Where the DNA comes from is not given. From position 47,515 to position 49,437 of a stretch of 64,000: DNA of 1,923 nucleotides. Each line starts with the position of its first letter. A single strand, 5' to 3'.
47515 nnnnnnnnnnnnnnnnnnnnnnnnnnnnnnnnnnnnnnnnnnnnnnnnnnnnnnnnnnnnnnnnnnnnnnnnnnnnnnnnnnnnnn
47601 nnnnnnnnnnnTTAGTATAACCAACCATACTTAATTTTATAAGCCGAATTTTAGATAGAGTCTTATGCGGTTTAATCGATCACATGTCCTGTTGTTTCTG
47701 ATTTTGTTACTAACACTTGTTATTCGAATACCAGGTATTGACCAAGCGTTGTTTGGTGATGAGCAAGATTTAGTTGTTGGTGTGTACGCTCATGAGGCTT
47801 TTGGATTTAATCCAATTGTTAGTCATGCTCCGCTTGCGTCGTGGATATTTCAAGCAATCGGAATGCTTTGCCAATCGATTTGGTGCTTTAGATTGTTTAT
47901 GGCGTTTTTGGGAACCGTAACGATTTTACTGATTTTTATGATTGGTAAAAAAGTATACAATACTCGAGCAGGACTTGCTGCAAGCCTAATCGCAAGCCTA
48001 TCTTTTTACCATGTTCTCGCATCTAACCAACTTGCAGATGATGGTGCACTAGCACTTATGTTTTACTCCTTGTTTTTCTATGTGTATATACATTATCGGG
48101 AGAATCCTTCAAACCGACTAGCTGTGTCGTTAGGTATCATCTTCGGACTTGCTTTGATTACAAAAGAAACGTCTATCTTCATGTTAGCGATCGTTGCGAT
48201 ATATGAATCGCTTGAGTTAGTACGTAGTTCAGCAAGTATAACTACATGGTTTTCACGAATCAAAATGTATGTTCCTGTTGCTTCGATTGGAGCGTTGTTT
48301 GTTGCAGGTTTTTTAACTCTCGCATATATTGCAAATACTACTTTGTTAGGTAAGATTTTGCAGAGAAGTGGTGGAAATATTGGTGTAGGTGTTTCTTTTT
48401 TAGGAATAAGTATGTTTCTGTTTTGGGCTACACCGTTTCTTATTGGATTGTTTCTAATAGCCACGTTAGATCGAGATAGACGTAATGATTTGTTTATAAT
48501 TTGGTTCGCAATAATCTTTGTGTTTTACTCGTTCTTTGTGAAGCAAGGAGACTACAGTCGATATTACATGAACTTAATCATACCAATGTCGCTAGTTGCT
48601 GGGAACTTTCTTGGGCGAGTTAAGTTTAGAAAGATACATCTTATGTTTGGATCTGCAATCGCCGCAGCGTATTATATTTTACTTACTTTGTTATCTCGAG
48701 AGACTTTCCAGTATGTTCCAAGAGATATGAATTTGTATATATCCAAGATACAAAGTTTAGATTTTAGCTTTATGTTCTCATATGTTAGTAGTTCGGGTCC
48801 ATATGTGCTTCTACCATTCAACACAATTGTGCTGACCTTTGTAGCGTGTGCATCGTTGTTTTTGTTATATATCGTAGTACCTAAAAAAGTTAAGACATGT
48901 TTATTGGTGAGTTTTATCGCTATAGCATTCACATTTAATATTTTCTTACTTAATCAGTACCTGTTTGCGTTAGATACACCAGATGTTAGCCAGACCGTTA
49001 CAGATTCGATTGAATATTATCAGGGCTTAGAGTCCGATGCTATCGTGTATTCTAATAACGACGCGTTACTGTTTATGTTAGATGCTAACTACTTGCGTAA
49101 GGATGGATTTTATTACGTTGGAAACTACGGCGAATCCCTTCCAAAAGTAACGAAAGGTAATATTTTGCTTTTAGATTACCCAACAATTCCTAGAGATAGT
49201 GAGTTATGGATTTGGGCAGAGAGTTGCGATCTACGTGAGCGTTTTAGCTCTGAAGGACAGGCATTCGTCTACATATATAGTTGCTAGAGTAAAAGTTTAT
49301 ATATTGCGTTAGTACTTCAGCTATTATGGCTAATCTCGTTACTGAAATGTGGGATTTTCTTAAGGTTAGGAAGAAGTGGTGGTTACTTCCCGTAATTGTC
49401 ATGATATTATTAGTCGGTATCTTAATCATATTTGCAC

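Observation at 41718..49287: Archaeal module paralleling the mycobacterial decaprenyl-phosphoryl-arabinose (lipid-linked pentofuranose donor) pathway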

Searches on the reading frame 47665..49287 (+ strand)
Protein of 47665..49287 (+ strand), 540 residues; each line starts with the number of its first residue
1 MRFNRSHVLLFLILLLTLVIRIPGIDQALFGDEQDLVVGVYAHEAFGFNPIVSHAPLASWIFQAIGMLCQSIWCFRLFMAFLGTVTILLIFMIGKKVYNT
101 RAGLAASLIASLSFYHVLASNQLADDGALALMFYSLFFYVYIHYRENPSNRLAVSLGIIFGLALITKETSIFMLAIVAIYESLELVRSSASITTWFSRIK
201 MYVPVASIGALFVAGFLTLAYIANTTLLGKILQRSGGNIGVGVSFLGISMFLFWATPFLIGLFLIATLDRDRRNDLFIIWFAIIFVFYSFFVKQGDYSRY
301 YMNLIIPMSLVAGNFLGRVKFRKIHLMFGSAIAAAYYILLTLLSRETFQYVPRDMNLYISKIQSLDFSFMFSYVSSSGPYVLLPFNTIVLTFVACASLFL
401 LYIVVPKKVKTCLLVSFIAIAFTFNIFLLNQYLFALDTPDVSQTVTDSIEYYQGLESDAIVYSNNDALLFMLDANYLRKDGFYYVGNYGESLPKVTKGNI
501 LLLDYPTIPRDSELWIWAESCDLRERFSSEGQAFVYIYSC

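Call 3: search_protein_families(library=pfam, proteins=[window:47665-49287:+], max_evalue=0.01)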
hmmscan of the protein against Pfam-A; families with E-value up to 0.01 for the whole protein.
window:47665-49287:+ (540 aa): 1 family
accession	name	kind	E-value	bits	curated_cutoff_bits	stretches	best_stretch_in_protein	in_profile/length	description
PF13231.12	PMT_2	-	7.3e-13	49.5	26.1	1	53-214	1-155/160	Dolichyl-phosphate-mannose-protein mannosyltransferase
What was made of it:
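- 47665..49287 (+): GT-C2: a second PMT_2-type GT-C glycosyltransferase. Pfam PMT_2 7.3e-13 (call 3).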

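Call 4: search_protein_families(library=ncbifam, proteins=[window:47665-49287:+], max_evalue=0.01)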
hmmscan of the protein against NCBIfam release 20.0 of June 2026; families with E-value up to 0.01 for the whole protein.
window:47665-49287:+ (540 aa): 0 families

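Call 57: search_solved_structures(query=window:47665-49287:+, max_evalue=1)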
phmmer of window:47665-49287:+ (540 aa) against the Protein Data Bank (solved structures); distinct sequences matched with E-value up to 1: 0.
